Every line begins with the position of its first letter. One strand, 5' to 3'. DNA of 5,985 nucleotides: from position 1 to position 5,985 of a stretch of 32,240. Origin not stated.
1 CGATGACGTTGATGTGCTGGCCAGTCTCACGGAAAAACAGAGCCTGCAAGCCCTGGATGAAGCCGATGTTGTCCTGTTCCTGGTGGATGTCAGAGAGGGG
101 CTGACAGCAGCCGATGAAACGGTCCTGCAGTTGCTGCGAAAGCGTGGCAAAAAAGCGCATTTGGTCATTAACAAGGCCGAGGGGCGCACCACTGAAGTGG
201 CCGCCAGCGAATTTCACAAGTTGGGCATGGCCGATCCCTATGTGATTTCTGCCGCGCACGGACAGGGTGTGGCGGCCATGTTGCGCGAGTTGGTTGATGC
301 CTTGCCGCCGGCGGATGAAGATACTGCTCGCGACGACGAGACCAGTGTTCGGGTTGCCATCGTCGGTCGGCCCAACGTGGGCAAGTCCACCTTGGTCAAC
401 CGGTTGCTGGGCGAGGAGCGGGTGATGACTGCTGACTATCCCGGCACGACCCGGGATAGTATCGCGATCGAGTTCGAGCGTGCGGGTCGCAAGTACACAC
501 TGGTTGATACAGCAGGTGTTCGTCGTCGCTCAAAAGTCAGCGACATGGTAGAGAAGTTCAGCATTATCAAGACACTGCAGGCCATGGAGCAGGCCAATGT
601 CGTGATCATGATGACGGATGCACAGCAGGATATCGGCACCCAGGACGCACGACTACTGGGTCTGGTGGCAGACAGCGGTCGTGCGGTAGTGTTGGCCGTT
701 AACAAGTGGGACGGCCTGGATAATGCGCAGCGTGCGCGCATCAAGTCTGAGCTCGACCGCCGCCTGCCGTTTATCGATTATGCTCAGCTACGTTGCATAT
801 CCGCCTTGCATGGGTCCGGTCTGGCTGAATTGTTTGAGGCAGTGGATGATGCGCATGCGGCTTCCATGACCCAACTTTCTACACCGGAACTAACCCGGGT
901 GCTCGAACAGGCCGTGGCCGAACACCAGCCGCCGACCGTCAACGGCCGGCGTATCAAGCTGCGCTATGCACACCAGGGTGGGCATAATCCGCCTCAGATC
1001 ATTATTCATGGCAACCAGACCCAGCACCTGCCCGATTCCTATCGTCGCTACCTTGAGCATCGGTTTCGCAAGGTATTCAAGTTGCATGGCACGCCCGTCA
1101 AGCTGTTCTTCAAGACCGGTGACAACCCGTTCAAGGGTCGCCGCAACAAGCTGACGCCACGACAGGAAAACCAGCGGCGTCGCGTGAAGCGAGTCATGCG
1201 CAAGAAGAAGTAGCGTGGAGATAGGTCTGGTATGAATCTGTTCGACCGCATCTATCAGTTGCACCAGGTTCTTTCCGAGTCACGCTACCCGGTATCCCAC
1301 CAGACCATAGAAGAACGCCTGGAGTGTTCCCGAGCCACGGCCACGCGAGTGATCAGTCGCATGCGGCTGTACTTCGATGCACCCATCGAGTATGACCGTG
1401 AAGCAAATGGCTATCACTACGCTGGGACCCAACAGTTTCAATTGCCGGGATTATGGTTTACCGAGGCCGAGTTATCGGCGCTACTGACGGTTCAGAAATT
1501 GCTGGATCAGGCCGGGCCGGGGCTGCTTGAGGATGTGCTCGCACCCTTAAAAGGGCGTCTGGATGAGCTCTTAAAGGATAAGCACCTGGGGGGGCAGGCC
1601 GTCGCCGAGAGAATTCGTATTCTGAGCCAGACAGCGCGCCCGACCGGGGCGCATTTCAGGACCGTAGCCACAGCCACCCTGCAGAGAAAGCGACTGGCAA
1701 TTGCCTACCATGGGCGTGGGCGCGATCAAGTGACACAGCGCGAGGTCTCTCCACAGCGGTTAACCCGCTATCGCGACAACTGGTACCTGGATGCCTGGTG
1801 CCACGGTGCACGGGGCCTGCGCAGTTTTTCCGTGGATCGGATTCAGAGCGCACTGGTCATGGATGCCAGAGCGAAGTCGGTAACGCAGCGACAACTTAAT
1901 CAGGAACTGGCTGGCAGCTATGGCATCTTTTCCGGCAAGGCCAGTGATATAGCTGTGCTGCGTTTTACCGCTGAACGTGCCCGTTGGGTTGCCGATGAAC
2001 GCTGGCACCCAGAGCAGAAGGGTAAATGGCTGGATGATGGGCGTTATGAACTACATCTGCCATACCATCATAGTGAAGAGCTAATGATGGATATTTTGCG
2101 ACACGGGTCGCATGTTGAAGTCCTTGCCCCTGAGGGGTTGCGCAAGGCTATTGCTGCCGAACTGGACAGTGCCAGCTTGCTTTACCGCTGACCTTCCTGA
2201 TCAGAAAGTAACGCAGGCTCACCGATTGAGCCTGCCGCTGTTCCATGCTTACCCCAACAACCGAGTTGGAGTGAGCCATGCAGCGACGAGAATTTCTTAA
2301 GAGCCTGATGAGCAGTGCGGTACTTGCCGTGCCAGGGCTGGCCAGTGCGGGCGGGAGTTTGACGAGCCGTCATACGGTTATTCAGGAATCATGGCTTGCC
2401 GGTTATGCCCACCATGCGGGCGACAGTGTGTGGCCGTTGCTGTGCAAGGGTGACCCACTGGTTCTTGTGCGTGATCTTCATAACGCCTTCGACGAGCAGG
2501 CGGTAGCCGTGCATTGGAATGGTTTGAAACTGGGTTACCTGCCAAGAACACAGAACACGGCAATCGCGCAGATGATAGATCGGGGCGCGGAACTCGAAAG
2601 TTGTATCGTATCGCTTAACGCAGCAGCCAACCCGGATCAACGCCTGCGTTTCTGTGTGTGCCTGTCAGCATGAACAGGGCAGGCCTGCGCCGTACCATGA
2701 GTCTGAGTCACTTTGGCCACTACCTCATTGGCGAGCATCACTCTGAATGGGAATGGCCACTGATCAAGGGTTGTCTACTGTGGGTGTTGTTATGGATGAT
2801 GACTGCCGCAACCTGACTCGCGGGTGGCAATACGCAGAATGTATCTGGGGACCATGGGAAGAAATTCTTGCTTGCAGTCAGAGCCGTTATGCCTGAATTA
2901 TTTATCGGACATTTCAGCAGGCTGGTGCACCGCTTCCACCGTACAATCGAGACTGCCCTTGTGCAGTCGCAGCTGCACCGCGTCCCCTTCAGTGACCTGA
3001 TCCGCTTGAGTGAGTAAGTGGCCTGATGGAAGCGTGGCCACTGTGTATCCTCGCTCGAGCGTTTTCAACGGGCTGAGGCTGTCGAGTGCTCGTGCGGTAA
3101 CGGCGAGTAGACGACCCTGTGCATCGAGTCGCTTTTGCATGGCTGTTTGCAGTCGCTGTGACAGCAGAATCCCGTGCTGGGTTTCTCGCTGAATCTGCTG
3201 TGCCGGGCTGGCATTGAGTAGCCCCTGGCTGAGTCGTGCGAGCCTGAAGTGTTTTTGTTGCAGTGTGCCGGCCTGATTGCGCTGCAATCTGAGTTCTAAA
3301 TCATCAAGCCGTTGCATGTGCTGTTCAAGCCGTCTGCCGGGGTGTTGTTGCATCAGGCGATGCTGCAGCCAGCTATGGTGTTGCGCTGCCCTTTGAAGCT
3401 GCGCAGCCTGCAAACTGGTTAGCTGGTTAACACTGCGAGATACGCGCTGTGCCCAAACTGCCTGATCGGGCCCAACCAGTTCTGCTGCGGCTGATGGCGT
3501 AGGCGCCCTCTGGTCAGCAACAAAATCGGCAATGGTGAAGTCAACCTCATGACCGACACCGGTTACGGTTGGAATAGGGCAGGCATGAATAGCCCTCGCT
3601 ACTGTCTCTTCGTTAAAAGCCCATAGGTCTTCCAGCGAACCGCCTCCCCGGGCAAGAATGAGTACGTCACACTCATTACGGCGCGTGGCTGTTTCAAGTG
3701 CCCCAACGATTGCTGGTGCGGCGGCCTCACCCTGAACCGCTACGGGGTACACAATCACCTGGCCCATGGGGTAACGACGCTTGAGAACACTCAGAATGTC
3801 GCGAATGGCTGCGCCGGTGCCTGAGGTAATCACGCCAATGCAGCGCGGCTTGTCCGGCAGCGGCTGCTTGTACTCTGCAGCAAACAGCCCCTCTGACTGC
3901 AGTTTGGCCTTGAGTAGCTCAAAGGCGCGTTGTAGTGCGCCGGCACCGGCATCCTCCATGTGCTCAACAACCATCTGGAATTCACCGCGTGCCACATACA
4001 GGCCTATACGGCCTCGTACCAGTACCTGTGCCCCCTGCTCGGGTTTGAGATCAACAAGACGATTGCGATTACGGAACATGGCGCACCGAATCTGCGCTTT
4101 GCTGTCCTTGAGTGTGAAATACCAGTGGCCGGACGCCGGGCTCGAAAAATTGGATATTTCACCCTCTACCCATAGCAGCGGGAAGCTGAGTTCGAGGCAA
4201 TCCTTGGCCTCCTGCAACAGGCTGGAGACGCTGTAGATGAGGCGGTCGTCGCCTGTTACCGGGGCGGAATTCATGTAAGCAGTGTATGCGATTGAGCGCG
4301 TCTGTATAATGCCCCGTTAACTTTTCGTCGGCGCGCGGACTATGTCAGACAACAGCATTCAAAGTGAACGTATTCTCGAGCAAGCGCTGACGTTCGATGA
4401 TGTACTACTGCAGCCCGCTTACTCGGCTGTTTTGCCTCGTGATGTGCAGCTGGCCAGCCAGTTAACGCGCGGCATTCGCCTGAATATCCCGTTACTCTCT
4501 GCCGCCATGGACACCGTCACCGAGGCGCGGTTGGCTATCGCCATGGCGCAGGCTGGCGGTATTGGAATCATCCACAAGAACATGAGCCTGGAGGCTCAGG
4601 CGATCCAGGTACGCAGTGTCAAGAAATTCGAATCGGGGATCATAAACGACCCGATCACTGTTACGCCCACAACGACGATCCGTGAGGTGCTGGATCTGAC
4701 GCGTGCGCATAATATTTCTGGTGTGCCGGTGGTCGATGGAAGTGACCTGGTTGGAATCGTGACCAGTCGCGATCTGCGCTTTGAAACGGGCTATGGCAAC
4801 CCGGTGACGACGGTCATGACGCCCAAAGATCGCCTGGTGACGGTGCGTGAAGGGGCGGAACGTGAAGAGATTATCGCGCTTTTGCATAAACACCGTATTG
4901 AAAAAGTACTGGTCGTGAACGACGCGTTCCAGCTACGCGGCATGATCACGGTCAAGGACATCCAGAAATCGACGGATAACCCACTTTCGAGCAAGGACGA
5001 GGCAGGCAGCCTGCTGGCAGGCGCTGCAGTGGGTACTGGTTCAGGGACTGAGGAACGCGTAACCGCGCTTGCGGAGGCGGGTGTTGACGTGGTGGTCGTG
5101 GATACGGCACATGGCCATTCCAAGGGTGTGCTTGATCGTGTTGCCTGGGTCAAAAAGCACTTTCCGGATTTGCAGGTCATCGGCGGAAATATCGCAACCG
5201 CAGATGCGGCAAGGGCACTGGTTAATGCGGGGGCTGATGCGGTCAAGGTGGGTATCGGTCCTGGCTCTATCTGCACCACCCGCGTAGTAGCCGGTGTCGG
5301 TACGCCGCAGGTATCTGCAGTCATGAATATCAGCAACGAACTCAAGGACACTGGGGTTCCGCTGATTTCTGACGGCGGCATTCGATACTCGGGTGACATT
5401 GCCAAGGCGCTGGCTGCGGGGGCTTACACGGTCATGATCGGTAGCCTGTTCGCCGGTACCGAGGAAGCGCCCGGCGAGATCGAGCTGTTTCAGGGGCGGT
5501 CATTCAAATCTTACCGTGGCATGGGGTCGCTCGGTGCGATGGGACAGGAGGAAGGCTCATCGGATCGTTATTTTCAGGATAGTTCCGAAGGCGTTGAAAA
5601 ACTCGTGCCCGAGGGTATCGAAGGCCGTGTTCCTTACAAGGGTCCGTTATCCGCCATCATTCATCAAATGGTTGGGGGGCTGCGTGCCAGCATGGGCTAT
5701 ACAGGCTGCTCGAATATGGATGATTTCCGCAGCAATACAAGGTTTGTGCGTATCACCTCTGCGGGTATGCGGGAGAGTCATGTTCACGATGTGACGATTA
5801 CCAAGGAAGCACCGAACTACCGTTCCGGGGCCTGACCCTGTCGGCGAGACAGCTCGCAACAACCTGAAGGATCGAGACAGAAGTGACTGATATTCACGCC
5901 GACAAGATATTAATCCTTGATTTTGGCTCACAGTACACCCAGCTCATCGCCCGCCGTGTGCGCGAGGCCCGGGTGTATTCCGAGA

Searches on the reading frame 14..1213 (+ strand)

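Call 9: search_protein_families(library=pfam, proteins=[window:14-1213:+], max_evalue=0.001)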
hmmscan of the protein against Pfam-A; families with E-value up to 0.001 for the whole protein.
window:14-1213:+ (399 aa): 9 families
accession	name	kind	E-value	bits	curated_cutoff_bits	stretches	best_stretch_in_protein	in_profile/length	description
PF01926.29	MMR_HSR1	-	3.7e-34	117.7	21.9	2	113-231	1-113/113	50S ribosome-binding GTPase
PF14714.11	KH_dom-like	-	4.1e-31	107.5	27.3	1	288-367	2-81/81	KH-domain-like of EngA bacterial GTPase enzymes, C-terminal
PF00009.33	GTP_EFTU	-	1.1e-21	77.7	26.5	2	111-279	3-184/188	Elongation factor Tu GTP binding domain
PF02421.24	FeoB_N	-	9.1e-15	55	27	1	113-274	2-153/156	Ferrous iron transport protein B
PF00350.29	Dynamin_N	-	8.3e-10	39.4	27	0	114-154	1-40/168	Dynamin family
PF03193.22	RsgA_GTPase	-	1.2e-07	32.2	30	0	113-170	108-169/174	RsgA GTPase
PF04548.22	AIG1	-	7.9e-06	25.8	27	1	113-216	2-105/212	AIG1 family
PF03308.22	MeaB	-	0.00011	21.7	23.1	0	190-287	145-240/273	Methylmalonyl Co-A mutase-associated GTPase MeaB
PF15891.11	Nuc_deoxyri_tr2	-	0.00097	19.9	30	0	183-229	57-102/105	Nucleoside 2-deoxyribosyltransferase like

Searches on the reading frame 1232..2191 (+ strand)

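Call 9: search_protein_families(library=pfam, proteins=[window:1232-2191:+], max_evalue=0.001)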
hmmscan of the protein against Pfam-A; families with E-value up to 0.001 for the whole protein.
window:1232-2191:+ (319 aa): 3 families
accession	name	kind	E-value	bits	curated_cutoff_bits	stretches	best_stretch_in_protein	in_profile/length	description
PF13280.12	WYL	-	1.6e-20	73.3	21.8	1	141-207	2-68/70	WYL domain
PF25583.1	WCX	-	4.6e-17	62.6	23.9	1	241-313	5-74/76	WCX domain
PF08279.18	HTH_11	-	9e-08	32.3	25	1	6-61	1-54/55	HTH domain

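Call 79: search_protein_families(library=padloc, proteins=[window:1232-2191:+], max_evalue=0.001)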
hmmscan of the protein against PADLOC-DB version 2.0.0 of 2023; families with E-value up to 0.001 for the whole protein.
window:1232-2191:+ (319 aa): 4 families
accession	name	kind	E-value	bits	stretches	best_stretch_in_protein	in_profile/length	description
PDLC01457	WYL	-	3.9e-40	135.9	1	4-301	3-227/229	"CAS-I,CAS-II,CAS-III,CAS-IV,CAS-V,CAS-VI; associated_signaling"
PDLC01652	WYL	-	1.5e-33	114.4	1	139-313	17-160/162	"CAS-I,CAS-II,CAS-III,CAS-IV,CAS-V,CAS-VI; associated_signaling"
PDLC01766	Cas3c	-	3.9e-17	59.7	1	5-318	8-316/1009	-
PDLC03787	RTasWYL-YodC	-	4.6e-05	20.7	1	149-211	286-351/354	DRT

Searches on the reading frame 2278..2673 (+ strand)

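Call 9: search_protein_families(library=pfam, proteins=[window:2278-2673:+], max_evalue=0.001)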
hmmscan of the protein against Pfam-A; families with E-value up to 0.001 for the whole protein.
window:2278-2673:+ (131 aa): 1 family
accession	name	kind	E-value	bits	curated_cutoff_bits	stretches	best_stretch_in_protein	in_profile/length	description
PF08797.16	HIRAN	-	6.2e-11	42.4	24.7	1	48-116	16-83/96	HIRAN domain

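Call 79: search_protein_families(library=padloc, proteins=[window:2278-2673:+], max_evalue=0.001)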
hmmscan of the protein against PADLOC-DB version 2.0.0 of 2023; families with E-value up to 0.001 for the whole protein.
window:2278-2673:+ (131 aa): 5 families
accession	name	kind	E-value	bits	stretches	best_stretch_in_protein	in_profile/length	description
PDLC04352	PDC-M03B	-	5.7e-12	43.7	1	37-128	135-227/250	-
PDLC04347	PDC-M03B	-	1.2e-09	36.2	1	50-124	144-220/245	-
PDLC04349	PDC-M03B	-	7.1e-09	33.6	1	39-125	133-225/232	-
PDLC04348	PDC-M03B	-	1.9e-08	32.3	1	54-123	150-222/248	-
PDLC04346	PDC-M03B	-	3e-05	21.8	1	55-126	108-183/262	-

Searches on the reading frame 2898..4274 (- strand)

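Call 9: search_protein_families(library=pfam, proteins=[window:2898-4274:-], max_evalue=0.001)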
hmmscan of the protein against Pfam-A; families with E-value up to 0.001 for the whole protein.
window:2898-4274:- (458 aa): 3 families
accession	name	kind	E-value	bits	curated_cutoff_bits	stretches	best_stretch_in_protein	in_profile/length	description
PF02601.20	Exonuc_VII_L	-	8.4e-108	361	35.9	1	130-445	1-315/315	Exonuclease VII, large subunit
PF13742.12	tRNA_anti_2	-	5.7e-31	107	27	1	14-107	1-95/95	OB-fold nucleic acid binding domain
PF01336.31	tRNA_anti-codon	-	1.8e-11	44.3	27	1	35-108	2-74/75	OB-fold nucleic acid binding domain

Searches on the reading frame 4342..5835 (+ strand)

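Call 9: search_protein_families(library=pfam, proteins=[window:4342-5835:+], max_evalue=0.001)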
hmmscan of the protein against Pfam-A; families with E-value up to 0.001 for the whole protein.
window:4342-5835:+ (497 aa): 5 families
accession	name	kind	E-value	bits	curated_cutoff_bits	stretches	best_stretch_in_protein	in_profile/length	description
PF00478.31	IMPDH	-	3.8e-161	536.3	25.6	1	15-482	1-345/345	IMP dehydrogenase / GMP reductase domain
PF00571.33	CBS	-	1.6e-20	73.6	24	2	102-146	7-52/57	CBS domain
PF03060.21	NMO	-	3.4e-12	46.9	28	1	217-377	83-232/331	Nitronate monooxygenase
PF01070.24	FMN_dh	-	4e-08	33.1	24.9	1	264-371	207-306/350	FMN-dependent dehydrogenase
PF00977.27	His_biosynth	-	2e-05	24.6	23.6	0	330-370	65-105/228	Histidine biosynthesis protein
